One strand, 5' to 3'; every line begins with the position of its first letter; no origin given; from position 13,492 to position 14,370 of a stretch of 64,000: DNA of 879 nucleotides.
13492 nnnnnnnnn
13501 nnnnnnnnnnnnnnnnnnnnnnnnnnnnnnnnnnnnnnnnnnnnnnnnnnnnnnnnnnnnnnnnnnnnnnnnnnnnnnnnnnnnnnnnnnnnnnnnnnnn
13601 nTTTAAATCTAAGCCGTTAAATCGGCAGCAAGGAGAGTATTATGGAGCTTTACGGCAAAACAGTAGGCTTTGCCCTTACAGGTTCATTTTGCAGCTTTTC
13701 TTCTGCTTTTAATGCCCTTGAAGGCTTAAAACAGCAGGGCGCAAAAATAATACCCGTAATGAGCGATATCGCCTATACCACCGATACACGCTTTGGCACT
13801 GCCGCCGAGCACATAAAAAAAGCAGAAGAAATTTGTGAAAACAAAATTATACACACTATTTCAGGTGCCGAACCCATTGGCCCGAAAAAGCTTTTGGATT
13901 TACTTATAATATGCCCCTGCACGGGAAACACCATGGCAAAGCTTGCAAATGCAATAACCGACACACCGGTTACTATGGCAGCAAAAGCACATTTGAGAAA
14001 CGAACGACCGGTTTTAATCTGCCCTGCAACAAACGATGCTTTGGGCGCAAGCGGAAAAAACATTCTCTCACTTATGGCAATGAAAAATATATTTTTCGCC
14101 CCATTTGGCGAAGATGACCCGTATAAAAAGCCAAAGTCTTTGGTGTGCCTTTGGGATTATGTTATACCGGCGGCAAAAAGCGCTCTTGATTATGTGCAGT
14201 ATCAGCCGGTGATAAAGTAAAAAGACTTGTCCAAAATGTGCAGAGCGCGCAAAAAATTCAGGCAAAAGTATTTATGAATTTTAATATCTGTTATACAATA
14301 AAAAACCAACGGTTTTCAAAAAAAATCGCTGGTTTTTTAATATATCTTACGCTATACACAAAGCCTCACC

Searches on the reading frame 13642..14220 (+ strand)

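Call 43: search_protein_families(library=ncbifam, proteins=[window:13642-14220:+], max_evalue=1e-8)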
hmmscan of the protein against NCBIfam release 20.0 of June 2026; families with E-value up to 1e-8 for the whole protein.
window:13642-14220:+ (192 aa): 3 families
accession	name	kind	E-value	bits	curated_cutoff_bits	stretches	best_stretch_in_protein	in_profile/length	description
NF006161.0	PRK08305.1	equivalog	1.9e-79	265.9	156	1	1-191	1-191/196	dipicolinate synthase subunit B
TIGR02852.1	spore_dpaB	equivalog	9.8e-73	243.5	229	1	6-191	1-186/187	dipicolinate synthase subunit B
TIGR00521.1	coaBC_dfp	equivalog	3e-11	43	219.7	1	6-154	4-149/392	bifunctional phosphopantothenoylcysteine decarboxylase/phosphopantothenate--cysteine ligase CoaBC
